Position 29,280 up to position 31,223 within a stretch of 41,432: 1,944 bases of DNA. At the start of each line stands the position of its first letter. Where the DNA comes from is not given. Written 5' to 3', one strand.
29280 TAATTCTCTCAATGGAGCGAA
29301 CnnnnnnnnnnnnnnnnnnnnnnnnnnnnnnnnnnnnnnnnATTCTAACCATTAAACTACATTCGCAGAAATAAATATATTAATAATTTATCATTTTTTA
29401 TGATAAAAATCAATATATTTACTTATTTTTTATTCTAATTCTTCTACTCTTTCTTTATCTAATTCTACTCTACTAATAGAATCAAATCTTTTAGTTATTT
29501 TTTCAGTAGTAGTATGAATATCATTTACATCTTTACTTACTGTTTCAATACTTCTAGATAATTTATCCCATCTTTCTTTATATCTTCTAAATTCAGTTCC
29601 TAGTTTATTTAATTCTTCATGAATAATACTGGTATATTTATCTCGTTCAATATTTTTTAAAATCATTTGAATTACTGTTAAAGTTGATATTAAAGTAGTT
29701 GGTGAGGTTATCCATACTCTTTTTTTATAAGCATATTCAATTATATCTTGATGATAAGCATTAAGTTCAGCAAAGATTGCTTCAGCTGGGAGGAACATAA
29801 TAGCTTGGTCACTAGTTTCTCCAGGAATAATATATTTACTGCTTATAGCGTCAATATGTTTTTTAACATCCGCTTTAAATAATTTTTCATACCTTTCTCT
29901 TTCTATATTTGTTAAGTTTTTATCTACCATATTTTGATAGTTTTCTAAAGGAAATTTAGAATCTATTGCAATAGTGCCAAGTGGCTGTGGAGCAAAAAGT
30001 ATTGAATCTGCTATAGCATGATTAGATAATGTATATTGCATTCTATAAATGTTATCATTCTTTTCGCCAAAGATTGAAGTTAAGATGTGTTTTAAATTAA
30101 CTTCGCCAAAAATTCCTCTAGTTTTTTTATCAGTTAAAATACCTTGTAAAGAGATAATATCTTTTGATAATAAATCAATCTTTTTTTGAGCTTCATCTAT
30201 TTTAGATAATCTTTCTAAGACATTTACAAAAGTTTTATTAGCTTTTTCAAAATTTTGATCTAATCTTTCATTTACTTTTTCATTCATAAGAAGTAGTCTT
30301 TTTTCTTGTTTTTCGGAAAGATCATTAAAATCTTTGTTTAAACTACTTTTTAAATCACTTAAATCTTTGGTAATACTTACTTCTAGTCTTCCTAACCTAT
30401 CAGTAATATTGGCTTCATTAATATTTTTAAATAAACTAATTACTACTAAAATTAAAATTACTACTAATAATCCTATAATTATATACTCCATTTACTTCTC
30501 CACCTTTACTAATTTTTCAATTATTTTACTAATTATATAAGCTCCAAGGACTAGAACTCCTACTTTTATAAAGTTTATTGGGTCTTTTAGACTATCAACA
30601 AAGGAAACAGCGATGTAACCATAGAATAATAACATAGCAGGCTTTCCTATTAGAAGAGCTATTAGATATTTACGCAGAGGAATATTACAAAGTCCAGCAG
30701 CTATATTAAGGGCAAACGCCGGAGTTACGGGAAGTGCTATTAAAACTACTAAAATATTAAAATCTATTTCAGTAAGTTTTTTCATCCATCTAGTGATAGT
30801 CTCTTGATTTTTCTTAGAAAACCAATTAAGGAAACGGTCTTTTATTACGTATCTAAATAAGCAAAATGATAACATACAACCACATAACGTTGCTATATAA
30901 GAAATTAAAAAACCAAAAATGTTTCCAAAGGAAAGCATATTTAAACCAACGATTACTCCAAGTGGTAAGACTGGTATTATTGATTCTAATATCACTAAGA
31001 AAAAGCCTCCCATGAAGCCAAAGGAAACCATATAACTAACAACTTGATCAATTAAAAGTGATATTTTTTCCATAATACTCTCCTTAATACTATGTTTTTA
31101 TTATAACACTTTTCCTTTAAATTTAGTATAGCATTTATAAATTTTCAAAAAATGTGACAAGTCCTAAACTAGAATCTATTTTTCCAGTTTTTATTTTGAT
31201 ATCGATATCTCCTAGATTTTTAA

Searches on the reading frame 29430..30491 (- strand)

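Call 10: search_protein_families(library=pfam, proteins=[window:29430-30491:-], max_evalue=0.01)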
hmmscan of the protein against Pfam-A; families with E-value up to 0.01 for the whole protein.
window:29430-30491:- (353 aa): 3 families
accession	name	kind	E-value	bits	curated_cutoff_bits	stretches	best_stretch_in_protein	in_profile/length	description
PF02646.22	RmuC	-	6.1e-58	196.7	26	1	66-346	3-288/291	RmuC family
PF01519.22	DUF16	-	0.0028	18.5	40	0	284-339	47-102/104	Protein of unknown function DUF16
PF01442.23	Apolipoprotein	-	0.0033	17.6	90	0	39-104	30-96/190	Apolipoprotein A1/A4/E domain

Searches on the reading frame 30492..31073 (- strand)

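Call 10: search_protein_families(library=pfam, proteins=[window:30492-31073:-], max_evalue=0.01)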
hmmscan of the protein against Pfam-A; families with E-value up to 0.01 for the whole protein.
window:30492-31073:- (193 aa): 3 families
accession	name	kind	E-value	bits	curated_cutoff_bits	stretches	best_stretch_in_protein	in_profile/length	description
PF09335.16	VTT_dom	-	3.5e-19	69.9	33.9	1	37-154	2-120/123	VTT domain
PF14163.11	SieB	-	0.0005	20.1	26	0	25-108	3-86/147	Super-infection exclusion protein B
PF06695.16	Sm_multidrug_ex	-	0.0008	20.4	30.7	1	37-143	7-114/121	Putative small multi-drug export protein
